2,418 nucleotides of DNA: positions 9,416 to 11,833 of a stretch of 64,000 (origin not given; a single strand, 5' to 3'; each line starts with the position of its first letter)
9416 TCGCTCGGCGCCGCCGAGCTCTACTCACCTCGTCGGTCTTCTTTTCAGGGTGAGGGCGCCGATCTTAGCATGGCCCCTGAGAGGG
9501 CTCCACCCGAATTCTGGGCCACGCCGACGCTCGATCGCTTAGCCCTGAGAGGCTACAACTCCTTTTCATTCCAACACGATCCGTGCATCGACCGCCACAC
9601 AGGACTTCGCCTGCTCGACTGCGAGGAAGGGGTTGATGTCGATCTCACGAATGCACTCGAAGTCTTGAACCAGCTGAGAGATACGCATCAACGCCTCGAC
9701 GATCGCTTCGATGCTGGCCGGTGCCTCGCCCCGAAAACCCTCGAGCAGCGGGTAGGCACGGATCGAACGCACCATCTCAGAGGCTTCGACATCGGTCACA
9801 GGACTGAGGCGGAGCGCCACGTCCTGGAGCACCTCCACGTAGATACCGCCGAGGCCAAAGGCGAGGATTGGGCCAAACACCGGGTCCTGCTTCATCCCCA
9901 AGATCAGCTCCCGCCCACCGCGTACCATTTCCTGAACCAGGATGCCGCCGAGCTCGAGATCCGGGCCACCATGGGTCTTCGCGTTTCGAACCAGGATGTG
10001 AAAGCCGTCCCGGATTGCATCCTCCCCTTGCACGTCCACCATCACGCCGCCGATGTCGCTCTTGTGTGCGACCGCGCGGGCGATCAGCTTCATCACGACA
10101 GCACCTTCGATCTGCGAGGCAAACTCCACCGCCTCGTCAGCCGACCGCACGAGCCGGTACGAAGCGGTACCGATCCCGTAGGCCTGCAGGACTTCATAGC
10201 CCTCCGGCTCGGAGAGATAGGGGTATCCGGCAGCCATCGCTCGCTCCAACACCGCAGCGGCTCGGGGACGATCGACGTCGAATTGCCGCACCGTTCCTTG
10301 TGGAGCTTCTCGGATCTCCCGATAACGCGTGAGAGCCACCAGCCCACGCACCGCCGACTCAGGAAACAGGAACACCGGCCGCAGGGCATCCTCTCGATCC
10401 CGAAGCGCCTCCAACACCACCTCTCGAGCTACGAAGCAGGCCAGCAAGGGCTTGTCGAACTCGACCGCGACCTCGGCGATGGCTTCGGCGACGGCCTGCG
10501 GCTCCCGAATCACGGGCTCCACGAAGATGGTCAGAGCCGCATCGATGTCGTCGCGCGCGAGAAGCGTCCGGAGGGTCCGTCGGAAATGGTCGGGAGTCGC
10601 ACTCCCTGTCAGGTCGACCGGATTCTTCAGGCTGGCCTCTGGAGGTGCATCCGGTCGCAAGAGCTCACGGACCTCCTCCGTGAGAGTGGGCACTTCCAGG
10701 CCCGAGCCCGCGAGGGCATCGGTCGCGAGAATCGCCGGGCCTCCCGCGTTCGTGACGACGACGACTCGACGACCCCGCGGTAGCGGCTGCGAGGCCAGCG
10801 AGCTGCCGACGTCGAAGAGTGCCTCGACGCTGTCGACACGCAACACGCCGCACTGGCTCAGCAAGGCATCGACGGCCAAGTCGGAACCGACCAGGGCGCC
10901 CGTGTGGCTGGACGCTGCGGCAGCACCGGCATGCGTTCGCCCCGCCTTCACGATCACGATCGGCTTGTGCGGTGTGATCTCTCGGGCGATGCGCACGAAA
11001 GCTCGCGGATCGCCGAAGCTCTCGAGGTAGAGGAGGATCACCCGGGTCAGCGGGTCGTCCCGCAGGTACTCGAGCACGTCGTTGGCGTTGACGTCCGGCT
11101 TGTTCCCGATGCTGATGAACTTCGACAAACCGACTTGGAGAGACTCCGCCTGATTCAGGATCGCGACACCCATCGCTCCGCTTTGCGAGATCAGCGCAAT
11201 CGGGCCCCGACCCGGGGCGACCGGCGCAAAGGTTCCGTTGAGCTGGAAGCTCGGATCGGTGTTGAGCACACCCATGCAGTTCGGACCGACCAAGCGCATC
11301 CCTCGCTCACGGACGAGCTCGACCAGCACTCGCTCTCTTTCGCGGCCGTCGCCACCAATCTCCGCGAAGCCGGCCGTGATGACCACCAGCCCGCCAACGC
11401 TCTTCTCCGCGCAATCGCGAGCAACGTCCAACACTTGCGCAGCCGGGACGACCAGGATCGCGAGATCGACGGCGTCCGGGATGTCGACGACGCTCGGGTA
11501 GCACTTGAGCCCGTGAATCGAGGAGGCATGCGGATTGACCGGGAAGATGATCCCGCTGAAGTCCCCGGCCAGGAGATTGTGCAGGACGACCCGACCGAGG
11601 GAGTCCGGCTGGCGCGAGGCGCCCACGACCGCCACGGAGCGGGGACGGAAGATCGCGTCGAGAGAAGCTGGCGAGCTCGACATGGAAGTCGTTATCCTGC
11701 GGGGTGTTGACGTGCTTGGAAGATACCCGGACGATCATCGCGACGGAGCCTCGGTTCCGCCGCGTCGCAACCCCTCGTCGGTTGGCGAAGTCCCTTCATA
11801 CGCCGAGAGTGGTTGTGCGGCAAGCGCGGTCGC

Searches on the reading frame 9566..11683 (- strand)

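Call 55: search_protein_families(library=pfam, proteins=[window:9566-11683:-])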
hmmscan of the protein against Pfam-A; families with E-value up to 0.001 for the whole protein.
window:9566-11683:- (705 aa): 5 families
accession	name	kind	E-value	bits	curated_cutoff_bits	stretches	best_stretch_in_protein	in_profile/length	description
PF13549.11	ATP-grasp_5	-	4.8e-75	252.2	27.6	1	482-704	2-221/221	ATP-grasp domain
PF13607.11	Succ_CoA_lig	-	1.5e-54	184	27.4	1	159-293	1-135/138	Succinyl-CoA ligase like flavodoxin domain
PF13380.12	CoA_binding_2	-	6.7e-25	88.2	22.8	1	15-141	1-115/116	CoA binding domain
PF02629.25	CoA_binding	-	2e-15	57.8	22.3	1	14-105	3-97/97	CoA binding domain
PF19045.5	Ligase_CoA_2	-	1.1e-10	42.2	23.7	1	307-415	1-114/162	Ligase-CoA domain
